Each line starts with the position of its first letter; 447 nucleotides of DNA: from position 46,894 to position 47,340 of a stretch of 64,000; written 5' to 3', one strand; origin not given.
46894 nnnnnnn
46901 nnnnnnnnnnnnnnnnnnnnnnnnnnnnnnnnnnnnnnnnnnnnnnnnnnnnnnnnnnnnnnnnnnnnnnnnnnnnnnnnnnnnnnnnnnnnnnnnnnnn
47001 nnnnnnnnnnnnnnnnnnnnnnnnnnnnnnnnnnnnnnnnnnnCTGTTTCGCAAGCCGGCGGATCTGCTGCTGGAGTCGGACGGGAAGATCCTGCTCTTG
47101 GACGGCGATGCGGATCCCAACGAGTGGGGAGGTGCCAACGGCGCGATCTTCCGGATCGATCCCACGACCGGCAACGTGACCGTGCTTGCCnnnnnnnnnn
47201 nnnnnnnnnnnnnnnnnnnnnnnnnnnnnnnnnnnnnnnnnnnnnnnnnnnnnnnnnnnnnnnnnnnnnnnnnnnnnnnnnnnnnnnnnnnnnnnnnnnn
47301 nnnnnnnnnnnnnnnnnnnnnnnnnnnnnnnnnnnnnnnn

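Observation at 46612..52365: About 1,900-aa T9SS cargo built from at least 13 copies of an uncharacterised roughly 110-aa repeat (hxDxDA[DN]P ... GA[IV]F[RK][IV][DN]P)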

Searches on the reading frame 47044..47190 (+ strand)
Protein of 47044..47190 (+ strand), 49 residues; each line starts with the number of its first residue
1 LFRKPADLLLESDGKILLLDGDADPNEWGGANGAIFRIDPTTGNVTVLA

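Call 35: search_solved_structures(query=A2, max_evalue=1, show_alignments=3)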
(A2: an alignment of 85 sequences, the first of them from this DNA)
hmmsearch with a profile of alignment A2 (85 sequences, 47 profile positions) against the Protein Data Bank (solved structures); distinct sequences matched with E-value up to 1: 86 (the best 60 are shown).
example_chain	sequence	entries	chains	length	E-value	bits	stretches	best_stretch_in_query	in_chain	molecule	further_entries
3wwa_A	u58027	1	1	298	2e-27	97.7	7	3-22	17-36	Pizza7H protein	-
7zpz_A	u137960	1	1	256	1.9e-24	88.2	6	3-22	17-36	Pizza6-TSR-TSH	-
6f0t_A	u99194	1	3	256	2.1e-24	88.1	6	3-22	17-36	Pizza6-SFW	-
6qsd_A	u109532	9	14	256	2.1e-24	88.1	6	3-22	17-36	Pizza6S | Pizza6-S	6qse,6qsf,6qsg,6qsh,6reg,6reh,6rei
6f0s_A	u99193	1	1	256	1.1e-23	85.8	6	3-22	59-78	Pizza6-SYW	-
7zpw_A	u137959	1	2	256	1.2e-23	85.6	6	3-22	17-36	Pizza6-TSK-TSH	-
3ww9_A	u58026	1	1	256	1.5e-23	85.3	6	3-22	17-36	pizza6 protein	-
7zqg_A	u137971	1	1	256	1.7e-23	85.1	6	4-22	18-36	Pizza6-KSH-TSH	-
7zq2_A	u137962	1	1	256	2e-23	84.9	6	3-22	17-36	Pizza6-RSH-TSH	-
7zcj_A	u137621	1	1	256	2.7e-23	84.5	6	3-22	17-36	Pizza6-TNH-TSH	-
7zph_A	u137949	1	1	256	5.2e-23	83.6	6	3-22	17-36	Pizza6-TNK-RSH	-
6i3b_A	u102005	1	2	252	1.1e-22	82.6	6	3-22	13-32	cPizza6-AYW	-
6i37_A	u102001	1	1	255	1.1e-22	82.5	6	3-22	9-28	nv1Pizza6-AYW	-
6f0q_A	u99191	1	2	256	1.2e-22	82.5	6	3-22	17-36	Pizza6-AYW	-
6i38_A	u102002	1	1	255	1.3e-22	82.3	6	3-22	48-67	nv2Pizza6-AYW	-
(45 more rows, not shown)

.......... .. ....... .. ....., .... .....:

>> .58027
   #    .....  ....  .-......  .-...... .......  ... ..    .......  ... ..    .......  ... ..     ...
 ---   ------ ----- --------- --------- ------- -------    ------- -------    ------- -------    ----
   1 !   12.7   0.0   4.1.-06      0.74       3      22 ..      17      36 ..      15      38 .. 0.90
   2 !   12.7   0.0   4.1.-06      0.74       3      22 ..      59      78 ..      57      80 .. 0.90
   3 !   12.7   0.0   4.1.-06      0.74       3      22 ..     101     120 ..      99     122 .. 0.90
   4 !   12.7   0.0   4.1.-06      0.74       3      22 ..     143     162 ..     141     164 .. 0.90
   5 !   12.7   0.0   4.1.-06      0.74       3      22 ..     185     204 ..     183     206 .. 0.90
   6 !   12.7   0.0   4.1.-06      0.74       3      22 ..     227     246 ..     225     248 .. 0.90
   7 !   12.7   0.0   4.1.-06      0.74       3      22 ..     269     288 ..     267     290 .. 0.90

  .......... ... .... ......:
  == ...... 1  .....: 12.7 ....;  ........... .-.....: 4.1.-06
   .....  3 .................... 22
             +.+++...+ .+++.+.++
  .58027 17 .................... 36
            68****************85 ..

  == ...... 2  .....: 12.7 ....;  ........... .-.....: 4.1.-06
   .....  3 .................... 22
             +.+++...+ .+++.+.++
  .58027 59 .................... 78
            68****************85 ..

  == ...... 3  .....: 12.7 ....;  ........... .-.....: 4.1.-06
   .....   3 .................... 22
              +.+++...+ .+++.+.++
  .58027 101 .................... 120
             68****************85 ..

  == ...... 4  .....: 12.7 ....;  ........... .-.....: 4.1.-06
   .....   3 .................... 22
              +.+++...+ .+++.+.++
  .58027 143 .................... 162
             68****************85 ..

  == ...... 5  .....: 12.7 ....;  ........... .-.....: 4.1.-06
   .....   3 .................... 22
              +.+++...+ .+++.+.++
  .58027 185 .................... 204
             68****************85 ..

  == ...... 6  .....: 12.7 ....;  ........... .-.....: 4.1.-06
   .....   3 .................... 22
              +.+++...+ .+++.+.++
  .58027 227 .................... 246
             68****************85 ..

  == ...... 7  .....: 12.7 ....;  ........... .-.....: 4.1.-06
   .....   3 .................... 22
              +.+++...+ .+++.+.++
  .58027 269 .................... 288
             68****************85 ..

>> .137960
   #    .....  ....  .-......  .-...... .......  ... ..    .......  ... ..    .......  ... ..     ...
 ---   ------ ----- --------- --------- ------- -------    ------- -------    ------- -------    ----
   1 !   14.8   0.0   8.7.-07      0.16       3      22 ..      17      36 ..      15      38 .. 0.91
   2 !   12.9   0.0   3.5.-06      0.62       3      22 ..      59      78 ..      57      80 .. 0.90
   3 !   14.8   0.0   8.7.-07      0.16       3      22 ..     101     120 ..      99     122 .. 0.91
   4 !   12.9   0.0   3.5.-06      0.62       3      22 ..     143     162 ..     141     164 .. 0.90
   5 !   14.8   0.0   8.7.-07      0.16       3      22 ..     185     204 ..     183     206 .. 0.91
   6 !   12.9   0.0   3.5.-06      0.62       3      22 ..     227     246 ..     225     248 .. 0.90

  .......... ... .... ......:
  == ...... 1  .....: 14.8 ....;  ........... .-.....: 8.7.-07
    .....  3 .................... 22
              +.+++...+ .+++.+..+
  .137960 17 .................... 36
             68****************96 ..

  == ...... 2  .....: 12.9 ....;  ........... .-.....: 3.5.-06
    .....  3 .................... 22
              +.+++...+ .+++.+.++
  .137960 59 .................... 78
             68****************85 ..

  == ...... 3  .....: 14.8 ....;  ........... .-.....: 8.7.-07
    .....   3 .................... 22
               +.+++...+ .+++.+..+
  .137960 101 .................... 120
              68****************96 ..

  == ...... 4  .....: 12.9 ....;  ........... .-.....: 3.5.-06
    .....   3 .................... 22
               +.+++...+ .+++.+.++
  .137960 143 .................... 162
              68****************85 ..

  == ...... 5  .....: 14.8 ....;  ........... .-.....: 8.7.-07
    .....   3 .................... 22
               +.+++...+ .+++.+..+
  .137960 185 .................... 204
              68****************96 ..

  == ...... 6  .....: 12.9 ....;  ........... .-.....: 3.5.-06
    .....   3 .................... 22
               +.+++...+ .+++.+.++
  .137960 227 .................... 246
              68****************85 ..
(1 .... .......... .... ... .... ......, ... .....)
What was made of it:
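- Strands A-B are canonical NHL at E = 2e-27 (call 35).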

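Call 44: search_protein_representatives(alignment_id=A2)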
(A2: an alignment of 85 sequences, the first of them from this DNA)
Query: 85 sequences, 47 profile positions. Proteins with E-value up to 0.001 (for the whole library): 46710; up to 1e-10: 11301; up to 1e-30: 456. The best 150 are listed.
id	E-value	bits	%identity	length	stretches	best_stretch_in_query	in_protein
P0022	1.1e-229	758.1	-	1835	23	2-45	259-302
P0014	1.5e-213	706.4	-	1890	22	2-46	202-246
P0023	2.7e-206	683.2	-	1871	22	2-46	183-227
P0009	6.0e-186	618.1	-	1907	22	2-45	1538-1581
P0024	4.9e-179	595.9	-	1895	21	2-46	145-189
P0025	2.4e-172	574.5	-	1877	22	2-46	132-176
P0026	3.0e-171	571.0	-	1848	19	2-46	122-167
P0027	5.4e-169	563.8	-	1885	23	2-46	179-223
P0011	1.5e-168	562.3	-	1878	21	2-46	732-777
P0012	2.1e-162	542.7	-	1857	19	2-45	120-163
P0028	8.5e-153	511.9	-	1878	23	2-45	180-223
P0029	2.9e-149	500.6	-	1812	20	2-45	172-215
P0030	7.4e-145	486.5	-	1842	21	2-46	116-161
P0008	6.8e-128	432.2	-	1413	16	2-46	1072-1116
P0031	2.6e-126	427.1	-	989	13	2-45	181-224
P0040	1.1e-89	309.8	-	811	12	2-45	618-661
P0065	2.7e-61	219.0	-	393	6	2-46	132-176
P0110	1.2e-47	175.3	-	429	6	2-41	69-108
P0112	1.9e-47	174.7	-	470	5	2-46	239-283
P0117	2.2e-46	171.3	-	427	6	2-46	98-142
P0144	1.1e-43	162.6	-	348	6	2-46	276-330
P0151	3.4e-43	161.1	-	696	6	2-45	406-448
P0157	9.0e-43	159.7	-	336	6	4-44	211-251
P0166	5.1e-42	157.3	-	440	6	2-46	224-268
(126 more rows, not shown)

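Call 46: search_protein_families(library=ncbifam, proteins=[P0065, P0110, P0117, P0144, P0157, P0166, P0112, P0151], max_evalue=0.001)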
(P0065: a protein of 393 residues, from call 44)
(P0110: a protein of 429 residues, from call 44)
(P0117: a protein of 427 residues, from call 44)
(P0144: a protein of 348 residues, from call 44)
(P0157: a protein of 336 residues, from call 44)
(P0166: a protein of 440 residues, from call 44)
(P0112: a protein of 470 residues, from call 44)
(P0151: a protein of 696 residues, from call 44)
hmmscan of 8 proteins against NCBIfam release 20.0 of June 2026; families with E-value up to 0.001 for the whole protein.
P0065 (393 aa): 2 families
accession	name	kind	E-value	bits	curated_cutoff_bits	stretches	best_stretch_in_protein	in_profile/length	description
NF033206.1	ScyE_fam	subfamily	1.8e-09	37.6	80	1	79-252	142-315/333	ScyD/ScyE family protein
TIGR03803.2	Gloeo_Verruco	domain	0.00014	21.5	44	0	162-178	28-43/50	choice-of-anchor tandem repeat GloVer-containing protein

P0110 (429 aa): 10 families
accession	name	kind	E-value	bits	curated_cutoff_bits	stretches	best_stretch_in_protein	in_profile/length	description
NF033206.1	ScyE_fam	subfamily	6.7e-21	75.2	80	3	123-252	208-332/333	ScyD/ScyE family protein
NF033943.0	RTX_toxin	subfamily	3.1e-13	48.8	1000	1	337-418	672-753/930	RTX family hemolysin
NF046115.1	Ca_rpt_SMc04171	equivalog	2e-12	47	625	1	335-391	2-58/574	SMc04171 family calcium-binding repeat protein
NF033203.1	entero_EhxA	exception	1.6e-09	36.5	2000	1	337-425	741-829/997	enterohemolysin EhxA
NF035945.1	Zn_serralysin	subfamily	5.6e-09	35.7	500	1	374-425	323-374/462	serralysin family metalloprotease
NF035926.1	scyF_NHL_VPEP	equivalog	7e-08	32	350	0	261-289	145-173/376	scytonemin biosynthesis PEP-CTERM protein ScyF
NF053766.1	ZapA_metallo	exception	1.4e-06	27.7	940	1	359-419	328-388/483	ZapA family metalloprotease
TIGR03803.2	Gloeo_Verruco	domain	2.7e-05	23.8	44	0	46-64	27-44/50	choice-of-anchor tandem repeat GloVer-containing protein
TIGR02604.1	Piru_Ver_Nterm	subfamily_domain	4.3e-05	23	122.2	0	60-87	4-31/367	PVC-type heme-binding CxxCH protein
NF050046.1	PueAB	exception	0.00052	18.5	670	0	384-424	374-414/616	polyurethane esterase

P0117 (427 aa): 1 family
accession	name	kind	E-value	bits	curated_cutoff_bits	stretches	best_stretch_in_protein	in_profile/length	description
NF033206.1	ScyE_fam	subfamily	9.1e-08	32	80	0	98-187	7-113/333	ScyD/ScyE family protein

P0144 (348 aa): 2 families
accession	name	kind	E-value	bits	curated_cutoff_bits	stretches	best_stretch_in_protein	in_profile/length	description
NF033206.1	ScyE_fam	subfamily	4.1e-07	29.9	80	1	77-163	213-298/333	ScyD/ScyE family protein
TIGR02604.1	Piru_Ver_Nterm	subfamily_domain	2.2e-05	24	122.2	0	120-139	13-32/367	PVC-type heme-binding CxxCH protein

P0157 (336 aa): 2 families
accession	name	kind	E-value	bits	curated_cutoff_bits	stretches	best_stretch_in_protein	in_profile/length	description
NF033206.1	ScyE_fam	subfamily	1.3e-10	41.3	80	1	50-170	208-322/333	ScyD/ScyE family protein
TIGR03803.2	Gloeo_Verruco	domain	4.8e-07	29.4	44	0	296-311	24-38/50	choice-of-anchor tandem repeat GloVer-containing protein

P0166 (440 aa): 2 families
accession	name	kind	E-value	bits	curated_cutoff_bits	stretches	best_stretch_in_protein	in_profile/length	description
NF033206.1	ScyE_fam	subfamily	1.4e-05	24.8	80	1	150-258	234-330/333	ScyD/ScyE family protein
TIGR03803.2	Gloeo_Verruco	domain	7.1e-05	22.5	44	0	255-272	29-45/50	choice-of-anchor tandem repeat GloVer-containing protein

P0112 (470 aa): 1 family
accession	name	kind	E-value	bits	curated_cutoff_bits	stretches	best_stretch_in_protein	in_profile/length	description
NF033206.1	ScyE_fam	subfamily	8.9e-05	22.2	80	0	216-326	233-331/333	ScyD/ScyE family protein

P0151 (696 aa): 4 families
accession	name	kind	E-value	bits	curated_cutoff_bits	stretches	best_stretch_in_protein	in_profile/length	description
NF033206.1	ScyE_fam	subfamily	3.6e-09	36.6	80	1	368-477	219-321/333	ScyD/ScyE family protein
TIGR03803.2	Gloeo_Verruco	domain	0.0002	21.1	44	0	534-566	18-48/50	choice-of-anchor tandem repeat GloVer-containing protein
TIGR02604.1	Piru_Ver_Nterm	subfamily_domain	0.00047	19.6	122.2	0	396-433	3-40/367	PVC-type heme-binding CxxCH protein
NF047475.1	GDSL_LA_2490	hypoth_equivalog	0.00089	18.6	325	0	86-186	65-159/431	LA_2490 family SGNH/GDSL-type esterase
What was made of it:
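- On ScyD/ScyE family (NF033206): Single-propeller relatives score 22-75 bits (call 46).
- Closest known: ScyD/ScyE family. Different: Single-propeller proteins with the same blade score only 22-75 bits (call 46).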

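Call 47: search_protein_families(library=pfam, proteins=[P0065, P0110, P0117, P0144, P0157, P0166, P0112, P0151], max_evalue=0.001)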
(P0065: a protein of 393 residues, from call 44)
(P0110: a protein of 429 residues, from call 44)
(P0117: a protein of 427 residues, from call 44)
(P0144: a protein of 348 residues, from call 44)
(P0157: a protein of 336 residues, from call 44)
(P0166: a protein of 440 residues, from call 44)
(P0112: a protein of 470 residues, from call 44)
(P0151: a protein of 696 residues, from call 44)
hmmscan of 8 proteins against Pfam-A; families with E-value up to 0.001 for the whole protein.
P0065 (393 aa): 1 family
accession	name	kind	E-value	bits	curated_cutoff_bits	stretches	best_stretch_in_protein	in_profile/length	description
PF01436.27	NHL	-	6e-06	26.5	20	0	184-203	1-20/28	NHL repeat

P0110 (429 aa): 3 families
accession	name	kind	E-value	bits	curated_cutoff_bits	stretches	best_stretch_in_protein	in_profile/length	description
PF00353.25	HemolysinCabind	-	8.2e-24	83.6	23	4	393-425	2-34/36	RTX calcium-binding nonapeptide repeat (4 copies)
PF01436.27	NHL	-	6e-16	58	20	0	267-286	1-20/28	NHL repeat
PF20067.5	SSL_N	-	3.8e-06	27.1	18.9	0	221-240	22-41/46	Strictosidine synthase-like, N-terminal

P0117 (427 aa): 1 family
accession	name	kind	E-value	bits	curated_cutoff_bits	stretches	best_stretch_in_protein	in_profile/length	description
PF01436.27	NHL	-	3.2e-09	36.8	20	0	99-117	2-20/28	NHL repeat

P0144 (348 aa): 1 family
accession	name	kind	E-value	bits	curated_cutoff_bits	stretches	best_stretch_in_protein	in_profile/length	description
PF23500.1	DUF7133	-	0.00019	21.3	27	0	59-88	318-347/385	Domain of unknown function (DUF7133)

P0157 (336 aa): 0 families

P0166 (440 aa): 2 families
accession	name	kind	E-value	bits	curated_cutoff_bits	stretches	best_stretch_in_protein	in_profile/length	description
PF17957.7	Big_7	-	4e-09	37.4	24.1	1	37-105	1-70/70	Bacterial Ig domain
PF01436.27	NHL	-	3.3e-07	30.5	20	1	171-190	1-20/28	NHL repeat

P0112 (470 aa): 0 families

P0151 (696 aa): 2 families
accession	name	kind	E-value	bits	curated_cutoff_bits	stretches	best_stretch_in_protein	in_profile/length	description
PF13472.12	Lipase_GDSL_2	-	3.6e-08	34.6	32.9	1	112-285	2-163/178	GDSL-like Lipase/Acylhydrolase family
PF23500.1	DUF7133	-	0.0001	22.2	27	0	392-432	12-52/385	Domain of unknown function (DUF7133)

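Call 55: find_homologous_proteins(query=A2, max_evalue=1e-20)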
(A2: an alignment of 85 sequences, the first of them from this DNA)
Query A2 (85 sequences): 425 candidates shared short words with the query, none scored E <= 1e-20.
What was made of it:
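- Tried and rejected: That search was wasted (call 55).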

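Call 56: list_cluster_members(proteins=[P0065, P0110, P0117, P0144, P0157, P0166, P0112, P0151, P0040, P0022])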
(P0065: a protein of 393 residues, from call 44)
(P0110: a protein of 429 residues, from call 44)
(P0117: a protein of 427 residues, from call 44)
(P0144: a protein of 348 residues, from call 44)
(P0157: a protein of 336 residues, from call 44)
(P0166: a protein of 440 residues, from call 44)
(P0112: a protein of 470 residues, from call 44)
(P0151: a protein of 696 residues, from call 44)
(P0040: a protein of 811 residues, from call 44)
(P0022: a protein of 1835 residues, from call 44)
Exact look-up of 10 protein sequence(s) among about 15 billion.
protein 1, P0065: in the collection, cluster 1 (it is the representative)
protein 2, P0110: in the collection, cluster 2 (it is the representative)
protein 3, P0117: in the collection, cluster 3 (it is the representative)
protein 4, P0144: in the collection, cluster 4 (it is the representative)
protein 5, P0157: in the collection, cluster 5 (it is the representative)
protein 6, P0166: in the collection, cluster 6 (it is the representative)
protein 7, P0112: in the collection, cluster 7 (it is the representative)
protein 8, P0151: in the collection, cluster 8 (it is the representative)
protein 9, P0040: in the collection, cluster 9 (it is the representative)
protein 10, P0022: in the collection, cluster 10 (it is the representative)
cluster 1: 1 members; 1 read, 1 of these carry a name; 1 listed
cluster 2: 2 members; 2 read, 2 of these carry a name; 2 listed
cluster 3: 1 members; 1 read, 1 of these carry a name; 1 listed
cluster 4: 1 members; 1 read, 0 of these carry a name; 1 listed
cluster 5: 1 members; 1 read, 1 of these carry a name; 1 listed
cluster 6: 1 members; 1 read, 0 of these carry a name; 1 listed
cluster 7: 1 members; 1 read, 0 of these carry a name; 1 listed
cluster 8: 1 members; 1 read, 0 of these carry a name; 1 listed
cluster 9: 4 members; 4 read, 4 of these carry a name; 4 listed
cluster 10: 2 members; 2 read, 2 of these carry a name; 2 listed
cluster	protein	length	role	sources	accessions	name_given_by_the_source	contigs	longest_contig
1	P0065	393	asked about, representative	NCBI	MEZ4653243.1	MAG: hypothetical protein R3E12_06450 [Candidatus Eisenbacteria bacterium]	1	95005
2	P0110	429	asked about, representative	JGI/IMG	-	sugar lactone lactonase YvrE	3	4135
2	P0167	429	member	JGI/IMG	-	Ca2+-binding RTX toxin-like protein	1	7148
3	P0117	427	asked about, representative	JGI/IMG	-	sugar lactone lactonase YvrE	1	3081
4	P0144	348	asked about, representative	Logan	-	-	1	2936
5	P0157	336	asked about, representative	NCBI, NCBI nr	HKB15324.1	MAG TPA: hypothetical protein VKF62_04630, partial [Planctomycetota bacterium] | hypothetical protein [Planctomycetota bacterium]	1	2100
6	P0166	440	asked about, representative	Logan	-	-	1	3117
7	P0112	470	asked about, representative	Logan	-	-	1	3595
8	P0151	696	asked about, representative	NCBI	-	-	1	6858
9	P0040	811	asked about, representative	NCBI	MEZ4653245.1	MAG: hypothetical protein R3E12_06460 [Candidatus Eisenbacteria bacterium]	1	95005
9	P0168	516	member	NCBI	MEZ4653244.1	MAG: hypothetical protein R3E12_06455 [Candidatus Eisenbacteria bacterium]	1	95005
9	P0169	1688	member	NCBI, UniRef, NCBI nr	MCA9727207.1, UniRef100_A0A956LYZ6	MAG: hypothetical protein KC729_05945 [Candidatus Eisenbacteria bacterium] | FlgD/Vpr Ig-like domain-containing protein n=1 Tax=Eiseniibacteriota bacterium ... | hypothetical protein [Candidatus Eisenbacteria bacterium]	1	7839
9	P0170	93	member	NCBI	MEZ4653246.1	MAG: FlgD immunoglobulin-like domain containing protein [Candidatus Eisenbacteria ...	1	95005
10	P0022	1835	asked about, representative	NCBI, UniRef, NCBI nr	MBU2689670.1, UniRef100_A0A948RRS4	MAG: hypothetical protein KJ970_02005 [Candidatus Eisenbacteria bacterium] | T9SS type A sorting domain-containing protein n=1 Tax=Eiseniibacteriota bacterium ... | hypothetical protein [Candidatus Eisenbacteria bacterium]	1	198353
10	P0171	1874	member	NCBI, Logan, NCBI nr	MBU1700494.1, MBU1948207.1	MAG: hypothetical protein KJ927_05815 [Candidatus Eisenbacteria bacterium] | hypothetical protein [Candidatus Eisenbacteria bacterium]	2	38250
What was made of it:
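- UniProt names an ortholog a T9SS type A sorting domain protein (call 56).
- Tried and rejected: P0065 and P0040: they looked like independent short relatives but are fragments of a frameshifted ortholog (call 56).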
